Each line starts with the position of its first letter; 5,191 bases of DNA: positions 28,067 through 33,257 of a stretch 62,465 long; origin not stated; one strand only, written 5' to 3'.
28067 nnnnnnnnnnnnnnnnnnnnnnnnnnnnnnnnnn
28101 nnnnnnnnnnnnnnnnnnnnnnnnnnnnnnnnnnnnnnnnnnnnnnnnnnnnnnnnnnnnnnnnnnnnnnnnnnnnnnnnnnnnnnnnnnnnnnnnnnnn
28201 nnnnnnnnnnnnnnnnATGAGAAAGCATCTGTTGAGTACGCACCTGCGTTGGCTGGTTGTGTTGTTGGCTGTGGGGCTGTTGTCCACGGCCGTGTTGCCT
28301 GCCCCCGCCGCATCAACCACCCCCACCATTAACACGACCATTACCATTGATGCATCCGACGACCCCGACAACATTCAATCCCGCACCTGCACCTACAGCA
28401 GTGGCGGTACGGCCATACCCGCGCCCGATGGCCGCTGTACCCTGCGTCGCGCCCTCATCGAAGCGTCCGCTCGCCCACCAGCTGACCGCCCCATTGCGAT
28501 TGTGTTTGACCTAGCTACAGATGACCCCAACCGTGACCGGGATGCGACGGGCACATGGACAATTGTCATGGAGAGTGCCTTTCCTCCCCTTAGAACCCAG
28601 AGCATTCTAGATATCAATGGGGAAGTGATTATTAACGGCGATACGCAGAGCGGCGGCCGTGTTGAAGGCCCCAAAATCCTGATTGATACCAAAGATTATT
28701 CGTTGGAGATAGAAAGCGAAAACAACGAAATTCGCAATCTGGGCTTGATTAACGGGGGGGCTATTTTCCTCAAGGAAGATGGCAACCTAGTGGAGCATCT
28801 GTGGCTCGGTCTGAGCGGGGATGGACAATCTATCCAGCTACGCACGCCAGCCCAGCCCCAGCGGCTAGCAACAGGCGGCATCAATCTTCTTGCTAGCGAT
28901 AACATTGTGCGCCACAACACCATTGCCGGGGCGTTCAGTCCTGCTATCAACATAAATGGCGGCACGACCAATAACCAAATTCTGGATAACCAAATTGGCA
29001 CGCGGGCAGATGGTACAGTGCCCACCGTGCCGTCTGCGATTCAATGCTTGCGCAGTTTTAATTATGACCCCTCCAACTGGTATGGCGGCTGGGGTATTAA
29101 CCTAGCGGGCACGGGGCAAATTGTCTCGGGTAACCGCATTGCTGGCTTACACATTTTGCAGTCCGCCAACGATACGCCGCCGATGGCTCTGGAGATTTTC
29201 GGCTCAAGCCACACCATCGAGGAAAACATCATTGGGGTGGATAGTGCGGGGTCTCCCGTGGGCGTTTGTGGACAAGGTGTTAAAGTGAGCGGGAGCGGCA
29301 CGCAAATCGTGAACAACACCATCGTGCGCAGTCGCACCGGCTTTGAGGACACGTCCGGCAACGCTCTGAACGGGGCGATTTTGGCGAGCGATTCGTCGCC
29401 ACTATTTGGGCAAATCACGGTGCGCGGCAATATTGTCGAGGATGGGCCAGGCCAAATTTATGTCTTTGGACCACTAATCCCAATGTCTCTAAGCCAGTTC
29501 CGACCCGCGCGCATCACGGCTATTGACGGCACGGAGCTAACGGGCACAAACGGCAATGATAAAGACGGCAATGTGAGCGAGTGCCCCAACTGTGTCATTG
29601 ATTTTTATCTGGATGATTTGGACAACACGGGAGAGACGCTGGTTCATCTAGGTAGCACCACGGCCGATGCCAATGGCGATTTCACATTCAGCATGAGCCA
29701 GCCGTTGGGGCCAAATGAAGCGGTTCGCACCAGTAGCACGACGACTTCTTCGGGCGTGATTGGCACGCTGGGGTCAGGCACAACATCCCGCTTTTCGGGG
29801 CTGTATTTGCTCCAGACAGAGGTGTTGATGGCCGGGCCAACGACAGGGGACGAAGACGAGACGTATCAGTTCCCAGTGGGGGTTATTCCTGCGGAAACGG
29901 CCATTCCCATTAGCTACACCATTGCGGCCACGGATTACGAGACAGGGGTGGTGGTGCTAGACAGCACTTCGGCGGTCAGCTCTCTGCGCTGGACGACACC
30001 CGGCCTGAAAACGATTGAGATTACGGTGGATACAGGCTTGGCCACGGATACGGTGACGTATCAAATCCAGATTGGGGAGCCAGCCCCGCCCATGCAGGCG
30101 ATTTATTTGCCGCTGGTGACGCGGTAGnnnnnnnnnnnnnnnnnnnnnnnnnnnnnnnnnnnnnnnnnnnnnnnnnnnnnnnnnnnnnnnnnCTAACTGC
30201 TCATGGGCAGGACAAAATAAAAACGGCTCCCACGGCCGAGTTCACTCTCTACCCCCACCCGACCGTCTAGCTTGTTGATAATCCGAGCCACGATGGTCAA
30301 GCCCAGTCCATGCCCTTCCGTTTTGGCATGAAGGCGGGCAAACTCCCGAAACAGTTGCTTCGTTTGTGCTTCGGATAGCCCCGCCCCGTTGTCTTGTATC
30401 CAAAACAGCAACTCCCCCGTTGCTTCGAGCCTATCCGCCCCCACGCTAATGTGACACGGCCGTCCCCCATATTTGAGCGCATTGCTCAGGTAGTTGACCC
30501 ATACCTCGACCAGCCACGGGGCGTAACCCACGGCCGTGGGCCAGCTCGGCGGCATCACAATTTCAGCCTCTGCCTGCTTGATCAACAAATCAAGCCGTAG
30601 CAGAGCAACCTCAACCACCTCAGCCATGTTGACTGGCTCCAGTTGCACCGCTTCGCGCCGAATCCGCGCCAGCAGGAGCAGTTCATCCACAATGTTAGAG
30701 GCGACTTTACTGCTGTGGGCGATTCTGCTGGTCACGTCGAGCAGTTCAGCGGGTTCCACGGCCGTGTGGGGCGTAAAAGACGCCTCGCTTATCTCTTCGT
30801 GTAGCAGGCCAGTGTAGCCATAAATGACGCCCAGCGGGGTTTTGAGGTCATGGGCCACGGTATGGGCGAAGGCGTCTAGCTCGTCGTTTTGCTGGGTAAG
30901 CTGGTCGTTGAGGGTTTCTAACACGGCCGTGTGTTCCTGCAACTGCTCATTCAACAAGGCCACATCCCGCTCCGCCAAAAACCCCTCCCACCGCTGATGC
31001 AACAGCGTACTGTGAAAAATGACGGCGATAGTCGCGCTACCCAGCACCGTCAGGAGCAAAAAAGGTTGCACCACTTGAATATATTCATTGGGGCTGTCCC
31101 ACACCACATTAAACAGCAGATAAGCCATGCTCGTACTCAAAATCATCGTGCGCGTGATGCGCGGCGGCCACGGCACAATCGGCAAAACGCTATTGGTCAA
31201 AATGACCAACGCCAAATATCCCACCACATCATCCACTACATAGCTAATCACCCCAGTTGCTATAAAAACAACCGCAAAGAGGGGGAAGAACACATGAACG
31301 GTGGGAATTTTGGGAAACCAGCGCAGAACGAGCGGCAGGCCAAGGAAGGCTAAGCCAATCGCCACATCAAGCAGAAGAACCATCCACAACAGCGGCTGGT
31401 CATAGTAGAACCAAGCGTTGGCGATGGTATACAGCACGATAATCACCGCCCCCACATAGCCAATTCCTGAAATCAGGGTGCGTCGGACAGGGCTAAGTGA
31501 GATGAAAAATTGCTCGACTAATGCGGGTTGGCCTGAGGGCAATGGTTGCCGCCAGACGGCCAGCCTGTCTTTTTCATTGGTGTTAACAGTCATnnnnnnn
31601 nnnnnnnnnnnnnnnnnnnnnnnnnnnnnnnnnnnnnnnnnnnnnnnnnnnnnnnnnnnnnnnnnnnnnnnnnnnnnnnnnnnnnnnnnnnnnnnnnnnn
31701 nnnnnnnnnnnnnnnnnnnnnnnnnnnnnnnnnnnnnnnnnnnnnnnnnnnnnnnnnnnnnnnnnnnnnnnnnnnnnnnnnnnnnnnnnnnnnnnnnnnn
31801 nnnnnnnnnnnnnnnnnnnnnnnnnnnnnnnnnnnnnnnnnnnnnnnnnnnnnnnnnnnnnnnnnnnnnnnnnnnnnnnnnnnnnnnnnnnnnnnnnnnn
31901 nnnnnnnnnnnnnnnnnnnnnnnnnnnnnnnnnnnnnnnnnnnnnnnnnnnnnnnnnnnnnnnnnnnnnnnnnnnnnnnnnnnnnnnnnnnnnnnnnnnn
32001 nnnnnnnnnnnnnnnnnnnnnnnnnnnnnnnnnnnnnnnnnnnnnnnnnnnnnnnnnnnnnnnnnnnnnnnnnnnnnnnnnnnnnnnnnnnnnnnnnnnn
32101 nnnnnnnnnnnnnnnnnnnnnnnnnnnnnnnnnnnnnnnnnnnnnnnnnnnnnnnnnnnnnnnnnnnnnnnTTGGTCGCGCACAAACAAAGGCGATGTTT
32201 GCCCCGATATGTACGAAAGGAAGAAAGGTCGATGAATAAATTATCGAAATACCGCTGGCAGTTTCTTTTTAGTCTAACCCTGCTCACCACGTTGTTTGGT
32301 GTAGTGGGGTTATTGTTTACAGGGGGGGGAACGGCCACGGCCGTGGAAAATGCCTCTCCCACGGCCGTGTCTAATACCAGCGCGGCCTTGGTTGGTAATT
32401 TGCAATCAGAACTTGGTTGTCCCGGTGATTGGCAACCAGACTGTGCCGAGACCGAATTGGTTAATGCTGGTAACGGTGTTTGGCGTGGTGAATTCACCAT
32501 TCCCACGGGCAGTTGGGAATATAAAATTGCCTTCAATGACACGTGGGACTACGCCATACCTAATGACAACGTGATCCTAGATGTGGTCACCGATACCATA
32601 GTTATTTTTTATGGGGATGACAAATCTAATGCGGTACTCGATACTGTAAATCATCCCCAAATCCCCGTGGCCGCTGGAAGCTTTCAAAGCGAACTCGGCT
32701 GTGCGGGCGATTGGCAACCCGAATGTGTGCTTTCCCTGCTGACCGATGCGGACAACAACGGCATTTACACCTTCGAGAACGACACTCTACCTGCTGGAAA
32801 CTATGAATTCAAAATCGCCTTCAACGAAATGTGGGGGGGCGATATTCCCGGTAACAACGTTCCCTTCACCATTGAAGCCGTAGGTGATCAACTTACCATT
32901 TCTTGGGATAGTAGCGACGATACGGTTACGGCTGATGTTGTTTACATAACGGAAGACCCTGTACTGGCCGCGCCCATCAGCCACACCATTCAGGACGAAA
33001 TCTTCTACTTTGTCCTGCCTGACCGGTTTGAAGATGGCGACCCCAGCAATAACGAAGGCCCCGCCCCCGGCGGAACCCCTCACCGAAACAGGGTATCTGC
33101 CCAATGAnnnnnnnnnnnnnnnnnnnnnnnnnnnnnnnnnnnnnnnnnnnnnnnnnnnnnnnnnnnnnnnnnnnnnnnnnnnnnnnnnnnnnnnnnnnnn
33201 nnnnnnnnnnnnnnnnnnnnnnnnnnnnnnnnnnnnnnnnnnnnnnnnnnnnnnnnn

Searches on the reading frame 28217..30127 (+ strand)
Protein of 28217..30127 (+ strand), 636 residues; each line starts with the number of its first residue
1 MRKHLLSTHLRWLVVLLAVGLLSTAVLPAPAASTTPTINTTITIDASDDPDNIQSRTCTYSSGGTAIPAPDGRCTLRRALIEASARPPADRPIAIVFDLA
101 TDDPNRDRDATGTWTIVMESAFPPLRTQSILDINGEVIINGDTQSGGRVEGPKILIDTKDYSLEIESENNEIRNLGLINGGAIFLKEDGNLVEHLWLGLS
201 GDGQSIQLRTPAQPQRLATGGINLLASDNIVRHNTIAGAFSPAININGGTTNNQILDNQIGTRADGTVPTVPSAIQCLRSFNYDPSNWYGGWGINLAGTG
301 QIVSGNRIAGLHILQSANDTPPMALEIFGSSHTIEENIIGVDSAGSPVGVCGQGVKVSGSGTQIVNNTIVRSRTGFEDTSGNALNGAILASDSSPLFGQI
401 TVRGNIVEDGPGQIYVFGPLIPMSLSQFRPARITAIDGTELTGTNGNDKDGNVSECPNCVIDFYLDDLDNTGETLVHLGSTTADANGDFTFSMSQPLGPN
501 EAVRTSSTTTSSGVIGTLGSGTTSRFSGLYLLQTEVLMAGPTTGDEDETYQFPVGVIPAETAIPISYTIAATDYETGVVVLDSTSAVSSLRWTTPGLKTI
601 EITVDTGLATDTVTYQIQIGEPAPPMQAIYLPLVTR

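Call 9: search_protein_families(library=ncbifam, proteins=[window:28217-30127:+], max_evalue=0.01)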
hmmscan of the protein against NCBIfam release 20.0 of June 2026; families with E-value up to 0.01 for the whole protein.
window:28217-30127:+ (636 aa): 0 families

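Call 10: search_protein_families(library=pfam, proteins=[window:28217-30127:+], max_evalue=0.01)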
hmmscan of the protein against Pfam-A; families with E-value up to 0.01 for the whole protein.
window:28217-30127:+ (636 aa): 1 family
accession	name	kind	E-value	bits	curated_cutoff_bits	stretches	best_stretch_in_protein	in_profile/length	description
PF13229.12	Beta_helix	-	0.0024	17.9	25.9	0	219-405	23-156/158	Right handed beta helix region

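Call 46: find_homologous_proteins(query=window:28217-30127:+, max_evalue=0.001)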
Query window:28217-30127:+ (636 aa): 196 proteins with E <= 0.001 among 8000 candidates; the best 120 are listed.
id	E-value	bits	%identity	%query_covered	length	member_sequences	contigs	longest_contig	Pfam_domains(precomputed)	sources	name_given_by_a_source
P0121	0.0e+0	1308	92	100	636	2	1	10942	-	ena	-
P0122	0.0e+0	1146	81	100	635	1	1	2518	-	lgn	-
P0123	2.1e-280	950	68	100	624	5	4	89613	-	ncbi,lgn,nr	ncbi:MAG: hypothetical protein OT477_17490 [Chloroflexi bacterium]|nr:hypothetical protein [Chlorofl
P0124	1.8e-274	930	81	81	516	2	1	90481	-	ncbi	-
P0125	1.4e-222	759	57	98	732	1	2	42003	PF00801.27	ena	-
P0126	1.6e-220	752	57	99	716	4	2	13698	PF13229.13,PF00801.27,PF18911.7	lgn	-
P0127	3.1e-218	744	55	96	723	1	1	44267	PF13229.13,PF18911.7,PF00630.26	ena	-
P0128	3.7e-216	737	53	100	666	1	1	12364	-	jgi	-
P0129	3.8e-214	731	56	98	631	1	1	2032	-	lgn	-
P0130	4.1e-214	731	56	97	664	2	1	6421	-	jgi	jgi:hypothetical protein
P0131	2.5e-213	728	58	95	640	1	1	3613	PF00801.27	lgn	-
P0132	4.3e-213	727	56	97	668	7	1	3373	-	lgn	-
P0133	2.3e-212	725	56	97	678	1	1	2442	-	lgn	-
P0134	3.4e-211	721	54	99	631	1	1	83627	-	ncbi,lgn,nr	ncbi:hypothetical protein GC175_22545 [bacterium]|nr:hypothetical protein [bacterium]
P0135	4.0e-211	721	58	94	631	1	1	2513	-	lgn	-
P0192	5.1e-189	648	52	98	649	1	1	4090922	-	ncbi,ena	-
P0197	6.1e-188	644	59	80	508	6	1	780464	-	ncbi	-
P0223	4.7e-173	595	58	79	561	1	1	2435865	-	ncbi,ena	-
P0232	2.0e-169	583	55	85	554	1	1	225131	-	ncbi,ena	-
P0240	1.9e-159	550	48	99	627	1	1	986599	PF13229.13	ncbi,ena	-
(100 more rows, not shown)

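Call 58: predict_structure(alignment_id=A4)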
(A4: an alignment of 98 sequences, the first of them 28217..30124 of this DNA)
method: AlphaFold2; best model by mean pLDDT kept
length: 636 residues; sequences in the alignment: 98
mean_pLDDT: 92.8   pTM: 0.88
mean pLDDT of the five models: 92.8, 92.3, 92.1, 92.0, 91.2
residues with pLDDT >= 90: 543; 70-90: 55; 50-70: 30; < 50: 8
segments of 3 or more residues with pLDDT < 50: 1-3, 26-29
pLDDT, mean of each block of 10 residues (from residue 1): 57 79 52 76 95 91 89 96 96 98 97 97 94 97 96 97 98 97 98 98 96 93 98 98 97 98 98 94 95 98 98 93 97 98 98 97 98 82 90 88 97 94 93 97 94 95 96 97 98 96 97 92 96 94 96 94 95 95 95 96 94 97 67 60
secondary structure, 60 per line:
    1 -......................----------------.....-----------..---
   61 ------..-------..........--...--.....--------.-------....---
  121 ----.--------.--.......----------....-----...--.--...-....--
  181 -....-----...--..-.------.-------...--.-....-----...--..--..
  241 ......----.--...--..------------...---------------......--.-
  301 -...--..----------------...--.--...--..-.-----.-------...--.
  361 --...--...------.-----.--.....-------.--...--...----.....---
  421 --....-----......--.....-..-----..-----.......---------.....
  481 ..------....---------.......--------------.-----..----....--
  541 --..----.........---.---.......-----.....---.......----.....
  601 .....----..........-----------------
elements in order: H2-23 E40-44 H76-85 E93-97 E114-117 E137-140 E154-157 E163-165 E171-173 E175-178 E182-185 E191-193 E221-224 E230-232 E239-246 E254-256 E291-296 E302-304 E325-327 E333-335 E355-357 E363-365 E368-370 E386-390 E401-403 E406-408 E413-417 H423-426 E432-437 E440-444 E460-466 E476-482 E489-492 E502-508 E535-538 E549-557 E565-571 E577-581 E585-591 E596-605 E610-619

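Call 73: list_cluster_members(proteins=[P0192, P0223, P0240, P0197, P0121, P0232, P0045, P0258])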
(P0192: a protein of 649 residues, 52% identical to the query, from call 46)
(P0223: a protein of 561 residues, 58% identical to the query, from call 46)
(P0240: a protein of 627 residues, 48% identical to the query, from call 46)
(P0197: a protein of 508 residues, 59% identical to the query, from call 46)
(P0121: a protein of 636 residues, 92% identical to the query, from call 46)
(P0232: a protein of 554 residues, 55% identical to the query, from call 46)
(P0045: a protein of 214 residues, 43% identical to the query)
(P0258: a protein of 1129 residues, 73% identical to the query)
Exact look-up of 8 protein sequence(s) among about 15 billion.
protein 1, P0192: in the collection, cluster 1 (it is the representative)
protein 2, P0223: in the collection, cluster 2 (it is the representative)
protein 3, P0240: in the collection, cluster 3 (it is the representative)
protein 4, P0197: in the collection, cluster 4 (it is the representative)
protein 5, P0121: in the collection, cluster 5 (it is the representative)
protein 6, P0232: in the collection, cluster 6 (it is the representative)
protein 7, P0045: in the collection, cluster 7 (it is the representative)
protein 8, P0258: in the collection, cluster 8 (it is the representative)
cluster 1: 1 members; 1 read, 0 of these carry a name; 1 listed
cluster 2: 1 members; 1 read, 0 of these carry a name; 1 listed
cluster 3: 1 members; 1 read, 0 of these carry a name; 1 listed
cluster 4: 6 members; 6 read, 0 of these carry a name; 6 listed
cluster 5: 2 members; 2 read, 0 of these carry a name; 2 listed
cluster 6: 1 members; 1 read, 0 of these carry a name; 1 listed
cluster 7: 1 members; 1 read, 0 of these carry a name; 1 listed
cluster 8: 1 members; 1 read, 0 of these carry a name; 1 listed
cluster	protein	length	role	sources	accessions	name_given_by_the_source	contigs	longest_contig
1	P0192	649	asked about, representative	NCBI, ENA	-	-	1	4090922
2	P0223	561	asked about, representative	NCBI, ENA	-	-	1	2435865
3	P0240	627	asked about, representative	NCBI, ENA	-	-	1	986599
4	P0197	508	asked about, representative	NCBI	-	-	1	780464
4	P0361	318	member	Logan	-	-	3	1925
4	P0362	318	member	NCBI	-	-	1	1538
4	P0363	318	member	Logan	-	-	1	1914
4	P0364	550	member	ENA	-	-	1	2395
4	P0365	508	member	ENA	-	-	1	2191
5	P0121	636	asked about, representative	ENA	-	-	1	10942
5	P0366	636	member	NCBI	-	-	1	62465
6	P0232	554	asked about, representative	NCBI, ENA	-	-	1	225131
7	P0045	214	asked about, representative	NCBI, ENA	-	-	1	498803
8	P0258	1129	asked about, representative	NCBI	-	-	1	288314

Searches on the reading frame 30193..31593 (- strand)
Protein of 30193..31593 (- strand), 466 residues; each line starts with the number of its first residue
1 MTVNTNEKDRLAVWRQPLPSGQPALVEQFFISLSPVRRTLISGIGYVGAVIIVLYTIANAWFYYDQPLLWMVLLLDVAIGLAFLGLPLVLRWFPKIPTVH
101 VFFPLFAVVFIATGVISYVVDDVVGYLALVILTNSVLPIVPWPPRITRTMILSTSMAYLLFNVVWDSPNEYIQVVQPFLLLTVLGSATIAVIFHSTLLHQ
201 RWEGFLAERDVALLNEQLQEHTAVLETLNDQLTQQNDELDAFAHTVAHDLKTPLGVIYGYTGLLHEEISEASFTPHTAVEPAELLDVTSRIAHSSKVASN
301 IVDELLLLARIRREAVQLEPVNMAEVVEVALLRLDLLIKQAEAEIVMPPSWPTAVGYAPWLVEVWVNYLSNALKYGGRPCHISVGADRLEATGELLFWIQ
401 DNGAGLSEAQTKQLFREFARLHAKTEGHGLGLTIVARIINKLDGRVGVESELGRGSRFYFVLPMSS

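Call 38: search_protein_families(library=pfam, proteins=[window:30193-31593:-], max_evalue=0.001)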
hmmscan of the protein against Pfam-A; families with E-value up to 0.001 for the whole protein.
window:30193-31593:- (466 aa): 2 families
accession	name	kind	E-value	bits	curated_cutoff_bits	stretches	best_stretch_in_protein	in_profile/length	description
PF02518.31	HATPase_c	-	2.3e-19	70.3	26.4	1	359-465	4-110/111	Histidine kinase-, DNA gyrase B-, and HSP90-like ATPase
PF00512.31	HisKA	-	2.6e-11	43.8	26.9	1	240-313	3-65/66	His Kinase A (phospho-acceptor) domain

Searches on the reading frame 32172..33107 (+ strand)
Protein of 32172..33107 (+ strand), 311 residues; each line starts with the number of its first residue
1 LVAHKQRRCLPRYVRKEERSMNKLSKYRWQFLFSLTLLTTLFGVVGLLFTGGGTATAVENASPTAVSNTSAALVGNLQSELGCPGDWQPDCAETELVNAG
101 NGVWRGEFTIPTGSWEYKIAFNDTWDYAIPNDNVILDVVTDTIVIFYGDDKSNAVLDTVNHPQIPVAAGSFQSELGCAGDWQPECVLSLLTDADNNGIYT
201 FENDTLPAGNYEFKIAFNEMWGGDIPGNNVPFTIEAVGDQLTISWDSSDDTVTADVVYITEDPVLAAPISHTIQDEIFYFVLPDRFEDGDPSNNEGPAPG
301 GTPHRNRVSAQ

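Call 39: search_protein_families(library=pfam, proteins=[window:32172-33107:+], max_evalue=0.001)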
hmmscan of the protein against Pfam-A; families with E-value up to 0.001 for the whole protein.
window:32172-33107:+ (311 aa): 1 family
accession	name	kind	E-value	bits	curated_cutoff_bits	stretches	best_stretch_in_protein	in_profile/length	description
PF22058.2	X25_BaPul_like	-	8.5e-54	180.1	27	2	71-153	2-85/87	Pullulanase X25 domain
